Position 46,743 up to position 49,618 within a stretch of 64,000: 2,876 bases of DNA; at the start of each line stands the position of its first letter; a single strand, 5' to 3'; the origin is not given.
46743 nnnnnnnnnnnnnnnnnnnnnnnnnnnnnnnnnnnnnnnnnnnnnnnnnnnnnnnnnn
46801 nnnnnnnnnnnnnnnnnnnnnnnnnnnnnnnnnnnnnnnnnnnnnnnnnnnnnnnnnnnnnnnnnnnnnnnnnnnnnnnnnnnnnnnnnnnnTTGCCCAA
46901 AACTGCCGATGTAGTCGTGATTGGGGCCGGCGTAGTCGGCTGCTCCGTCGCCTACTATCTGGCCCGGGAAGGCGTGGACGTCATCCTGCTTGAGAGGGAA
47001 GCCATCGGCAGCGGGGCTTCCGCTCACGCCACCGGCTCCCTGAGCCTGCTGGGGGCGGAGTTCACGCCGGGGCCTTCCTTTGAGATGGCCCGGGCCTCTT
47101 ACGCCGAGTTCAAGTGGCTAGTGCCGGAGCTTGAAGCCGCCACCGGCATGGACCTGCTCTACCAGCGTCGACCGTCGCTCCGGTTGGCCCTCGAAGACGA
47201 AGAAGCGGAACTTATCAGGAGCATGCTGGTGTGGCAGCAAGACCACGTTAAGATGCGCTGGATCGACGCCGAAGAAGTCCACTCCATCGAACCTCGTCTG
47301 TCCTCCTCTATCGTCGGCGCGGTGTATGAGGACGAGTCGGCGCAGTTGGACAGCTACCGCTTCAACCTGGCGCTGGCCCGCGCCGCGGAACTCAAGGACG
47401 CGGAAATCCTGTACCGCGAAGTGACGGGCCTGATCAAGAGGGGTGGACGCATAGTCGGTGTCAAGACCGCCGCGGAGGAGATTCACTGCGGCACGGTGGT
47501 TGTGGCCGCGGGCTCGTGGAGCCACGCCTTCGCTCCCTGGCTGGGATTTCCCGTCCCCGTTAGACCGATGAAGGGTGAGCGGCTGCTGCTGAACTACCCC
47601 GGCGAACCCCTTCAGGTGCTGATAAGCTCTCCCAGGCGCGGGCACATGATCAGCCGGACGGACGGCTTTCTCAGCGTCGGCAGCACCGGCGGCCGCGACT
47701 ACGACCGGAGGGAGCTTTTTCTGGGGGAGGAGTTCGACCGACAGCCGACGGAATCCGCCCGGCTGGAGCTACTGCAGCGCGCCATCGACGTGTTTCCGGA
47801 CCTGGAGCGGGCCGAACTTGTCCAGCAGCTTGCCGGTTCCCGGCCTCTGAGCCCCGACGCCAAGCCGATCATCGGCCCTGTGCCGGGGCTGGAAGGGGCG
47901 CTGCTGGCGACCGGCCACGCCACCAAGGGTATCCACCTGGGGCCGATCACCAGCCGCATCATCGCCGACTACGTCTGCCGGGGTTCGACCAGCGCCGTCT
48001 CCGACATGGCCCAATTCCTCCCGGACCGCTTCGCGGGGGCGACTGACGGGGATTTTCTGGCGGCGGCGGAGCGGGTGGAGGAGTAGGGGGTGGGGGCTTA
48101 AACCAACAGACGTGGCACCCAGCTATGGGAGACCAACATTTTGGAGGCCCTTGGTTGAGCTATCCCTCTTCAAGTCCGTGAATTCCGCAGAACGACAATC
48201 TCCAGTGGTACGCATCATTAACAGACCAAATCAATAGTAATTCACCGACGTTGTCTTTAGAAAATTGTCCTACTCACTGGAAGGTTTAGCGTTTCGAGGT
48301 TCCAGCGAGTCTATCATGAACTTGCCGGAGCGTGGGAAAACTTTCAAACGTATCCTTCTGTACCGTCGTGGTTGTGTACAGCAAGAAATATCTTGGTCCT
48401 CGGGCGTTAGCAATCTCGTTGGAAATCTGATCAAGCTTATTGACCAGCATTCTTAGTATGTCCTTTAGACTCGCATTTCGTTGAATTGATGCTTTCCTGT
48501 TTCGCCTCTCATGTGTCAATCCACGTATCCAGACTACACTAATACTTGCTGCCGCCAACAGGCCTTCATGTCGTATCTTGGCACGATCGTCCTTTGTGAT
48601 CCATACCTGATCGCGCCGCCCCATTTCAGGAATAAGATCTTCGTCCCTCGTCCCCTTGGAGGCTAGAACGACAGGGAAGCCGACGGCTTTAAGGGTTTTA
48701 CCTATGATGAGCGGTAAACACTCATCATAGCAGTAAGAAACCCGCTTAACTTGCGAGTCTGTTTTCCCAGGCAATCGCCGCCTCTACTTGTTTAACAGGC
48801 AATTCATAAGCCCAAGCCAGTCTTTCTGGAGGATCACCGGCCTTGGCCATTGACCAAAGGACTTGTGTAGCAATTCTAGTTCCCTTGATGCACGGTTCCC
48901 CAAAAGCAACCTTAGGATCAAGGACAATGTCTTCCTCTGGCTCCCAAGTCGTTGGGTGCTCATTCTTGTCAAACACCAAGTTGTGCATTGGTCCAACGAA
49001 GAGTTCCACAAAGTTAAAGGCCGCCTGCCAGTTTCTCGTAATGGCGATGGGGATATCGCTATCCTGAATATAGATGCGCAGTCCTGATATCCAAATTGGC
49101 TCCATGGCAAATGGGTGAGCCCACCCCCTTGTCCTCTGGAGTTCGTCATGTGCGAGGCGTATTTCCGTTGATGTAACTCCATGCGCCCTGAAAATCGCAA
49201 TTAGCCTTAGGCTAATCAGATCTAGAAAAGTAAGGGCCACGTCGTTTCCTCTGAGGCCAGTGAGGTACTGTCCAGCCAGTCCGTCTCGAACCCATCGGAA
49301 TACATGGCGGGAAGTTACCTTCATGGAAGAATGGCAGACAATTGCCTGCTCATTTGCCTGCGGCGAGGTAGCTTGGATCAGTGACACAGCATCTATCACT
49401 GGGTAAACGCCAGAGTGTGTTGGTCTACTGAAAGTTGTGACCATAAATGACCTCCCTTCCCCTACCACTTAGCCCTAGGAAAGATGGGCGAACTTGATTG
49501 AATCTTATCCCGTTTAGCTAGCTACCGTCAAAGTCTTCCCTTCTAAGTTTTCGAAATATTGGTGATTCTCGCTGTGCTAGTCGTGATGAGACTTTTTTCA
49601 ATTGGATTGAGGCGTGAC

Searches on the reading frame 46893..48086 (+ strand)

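Call 90: search_protein_families(library=pfam, proteins=[window:46893-48086:+], max_evalue=0.001)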
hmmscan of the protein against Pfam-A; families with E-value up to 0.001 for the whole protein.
window:46893-48086:+ (397 aa): 11 families
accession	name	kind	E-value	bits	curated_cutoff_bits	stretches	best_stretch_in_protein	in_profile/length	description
PF01266.30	DAO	-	6e-72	243.5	27.9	1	6-359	1-352/353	FAD dependent oxidoreductase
PF01134.28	GIDA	-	7.8e-09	35.5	22.1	1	6-37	1-29/391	Glucose inhibited division protein A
PF07992.20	Pyr_redox_2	-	1.4e-08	35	26.1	1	5-36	143-174/291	Pyridine nucleotide-disulphide oxidoreductase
PF00890.30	FAD_binding_2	-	5.1e-07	29.7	20.4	1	6-55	1-50/414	FAD binding domain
PF01946.23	Thi4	-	9.1e-06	25.5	26.2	1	5-42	18-57/235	Thi4 family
PF13450.12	NAD_binding_8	-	1e-05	26.1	21.9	1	9-42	1-34/68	NAD(P)-binding Rossmann-like domain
PF01494.25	FAD_binding_3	-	4.9e-05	23.2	22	1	5-37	2-34/349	FAD binding domain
PF13738.12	Pyr_redox_3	-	0.00012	21.9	30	0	8-40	1-34/305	Pyridine nucleotide-disulphide oxidoreductase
PF00070.33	Pyr_redox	-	0.00013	22.8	22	1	7-36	2-31/82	Pyridine nucleotide-disulphide oxidoreductase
PF02558.23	ApbA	-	0.00016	21.8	22.2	1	7-37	1-31/150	Ketopantoate reductase PanE/ApbA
PF12831.13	FAD_oxidored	-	0.00092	19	27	0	6-39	1-34/416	FAD dependent oxidoreductase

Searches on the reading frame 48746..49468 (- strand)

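Call 90: search_protein_families(library=pfam, proteins=[window:48746-49468:-], max_evalue=0.001)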
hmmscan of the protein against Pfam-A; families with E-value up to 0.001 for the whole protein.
window:48746-49468:- (240 aa): 1 family
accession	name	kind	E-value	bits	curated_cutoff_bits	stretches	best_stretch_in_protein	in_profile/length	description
PF04255.20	DUF433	-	1.9e-14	53.6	23.6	1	181-233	1-54/56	Protein of unknown function (DUF433)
